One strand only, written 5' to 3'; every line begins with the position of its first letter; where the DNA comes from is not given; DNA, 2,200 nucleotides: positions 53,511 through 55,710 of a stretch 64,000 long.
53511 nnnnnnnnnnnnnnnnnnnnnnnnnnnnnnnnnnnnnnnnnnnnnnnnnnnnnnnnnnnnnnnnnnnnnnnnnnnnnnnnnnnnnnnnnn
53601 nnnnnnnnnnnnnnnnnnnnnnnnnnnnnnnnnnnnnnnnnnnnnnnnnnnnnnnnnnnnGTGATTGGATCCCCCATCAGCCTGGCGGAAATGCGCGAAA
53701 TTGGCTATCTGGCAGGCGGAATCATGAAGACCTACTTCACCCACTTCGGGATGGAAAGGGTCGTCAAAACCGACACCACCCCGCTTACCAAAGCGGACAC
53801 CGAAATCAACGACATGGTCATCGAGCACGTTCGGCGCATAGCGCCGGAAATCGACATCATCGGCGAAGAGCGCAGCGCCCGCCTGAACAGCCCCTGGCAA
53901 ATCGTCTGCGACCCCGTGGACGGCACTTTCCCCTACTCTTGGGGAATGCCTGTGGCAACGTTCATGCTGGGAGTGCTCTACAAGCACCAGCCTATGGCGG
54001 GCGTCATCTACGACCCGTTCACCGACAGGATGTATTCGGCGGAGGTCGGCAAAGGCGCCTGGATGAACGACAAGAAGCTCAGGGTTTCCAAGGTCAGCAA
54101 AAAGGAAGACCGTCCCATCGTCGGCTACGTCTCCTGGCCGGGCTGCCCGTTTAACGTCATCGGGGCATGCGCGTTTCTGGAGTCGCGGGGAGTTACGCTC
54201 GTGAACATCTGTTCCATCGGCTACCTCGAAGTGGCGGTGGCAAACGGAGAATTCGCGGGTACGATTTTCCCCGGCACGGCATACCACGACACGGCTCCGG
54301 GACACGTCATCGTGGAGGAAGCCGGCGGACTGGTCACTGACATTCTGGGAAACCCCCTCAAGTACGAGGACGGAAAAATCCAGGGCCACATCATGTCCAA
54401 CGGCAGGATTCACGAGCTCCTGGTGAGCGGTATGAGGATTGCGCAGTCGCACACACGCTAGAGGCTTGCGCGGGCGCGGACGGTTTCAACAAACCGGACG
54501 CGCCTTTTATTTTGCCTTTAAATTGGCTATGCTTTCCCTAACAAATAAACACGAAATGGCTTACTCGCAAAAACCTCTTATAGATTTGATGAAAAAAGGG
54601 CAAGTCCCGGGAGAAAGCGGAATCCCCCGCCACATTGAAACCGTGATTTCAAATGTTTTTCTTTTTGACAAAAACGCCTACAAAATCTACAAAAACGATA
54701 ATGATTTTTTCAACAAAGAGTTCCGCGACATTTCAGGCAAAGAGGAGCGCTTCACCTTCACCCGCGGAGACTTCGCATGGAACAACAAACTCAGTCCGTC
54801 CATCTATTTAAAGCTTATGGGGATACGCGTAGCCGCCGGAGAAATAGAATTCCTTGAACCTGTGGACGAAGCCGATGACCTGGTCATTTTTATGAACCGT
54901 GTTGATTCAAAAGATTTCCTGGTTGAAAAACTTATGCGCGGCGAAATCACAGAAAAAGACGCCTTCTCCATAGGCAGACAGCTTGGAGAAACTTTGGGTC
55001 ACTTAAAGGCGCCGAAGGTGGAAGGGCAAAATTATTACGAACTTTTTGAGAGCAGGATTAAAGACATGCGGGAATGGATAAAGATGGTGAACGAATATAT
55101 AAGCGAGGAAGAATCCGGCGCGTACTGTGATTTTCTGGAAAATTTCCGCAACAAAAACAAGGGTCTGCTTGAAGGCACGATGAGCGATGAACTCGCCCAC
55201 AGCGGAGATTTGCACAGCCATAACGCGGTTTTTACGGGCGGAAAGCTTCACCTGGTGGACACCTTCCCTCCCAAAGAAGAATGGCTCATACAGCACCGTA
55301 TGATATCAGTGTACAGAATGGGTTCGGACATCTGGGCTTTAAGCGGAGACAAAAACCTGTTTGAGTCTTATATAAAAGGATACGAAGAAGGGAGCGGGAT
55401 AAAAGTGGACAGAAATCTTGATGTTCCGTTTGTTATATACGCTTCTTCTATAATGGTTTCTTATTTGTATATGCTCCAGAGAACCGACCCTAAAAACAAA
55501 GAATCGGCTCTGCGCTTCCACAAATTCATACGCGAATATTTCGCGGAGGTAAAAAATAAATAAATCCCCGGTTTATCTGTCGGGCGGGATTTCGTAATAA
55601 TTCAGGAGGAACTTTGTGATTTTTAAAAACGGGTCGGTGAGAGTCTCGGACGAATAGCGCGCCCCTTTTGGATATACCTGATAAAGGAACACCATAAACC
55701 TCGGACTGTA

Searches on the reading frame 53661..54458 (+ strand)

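Call 10: search_protein_families(library=pfam, proteins=[window:53661-54458:+], max_evalue=1)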
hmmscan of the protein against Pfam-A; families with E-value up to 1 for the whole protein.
window:53661-54458:+ (266 aa): 1 family
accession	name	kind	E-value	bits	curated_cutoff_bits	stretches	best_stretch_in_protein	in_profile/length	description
PF00459.30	Inositol_P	-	3.4e-41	142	27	1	17-256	15-264/271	Inositol monophosphatase family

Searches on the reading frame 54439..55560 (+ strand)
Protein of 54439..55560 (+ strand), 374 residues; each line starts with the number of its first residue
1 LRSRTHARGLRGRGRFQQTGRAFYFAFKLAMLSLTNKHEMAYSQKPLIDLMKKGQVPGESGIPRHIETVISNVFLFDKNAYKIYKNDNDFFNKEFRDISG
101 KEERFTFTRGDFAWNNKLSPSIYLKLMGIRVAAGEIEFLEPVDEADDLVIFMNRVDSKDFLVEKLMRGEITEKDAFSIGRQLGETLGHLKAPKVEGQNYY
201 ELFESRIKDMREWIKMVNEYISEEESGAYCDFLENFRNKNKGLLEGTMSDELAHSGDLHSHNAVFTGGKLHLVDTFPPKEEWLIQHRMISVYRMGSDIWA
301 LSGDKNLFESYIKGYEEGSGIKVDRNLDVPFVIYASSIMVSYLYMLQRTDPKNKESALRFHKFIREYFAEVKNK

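Call 10: search_protein_families(library=pfam, proteins=[window:54439-55560:+], max_evalue=1)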
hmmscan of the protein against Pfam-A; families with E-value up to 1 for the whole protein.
window:54439-55560:+ (374 aa): 1 family
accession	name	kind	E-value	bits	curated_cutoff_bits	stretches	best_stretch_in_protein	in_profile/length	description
PF22283.2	DUF6960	-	0.049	14.3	27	1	139-186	41-86/131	Family of unknown function (DUF6960)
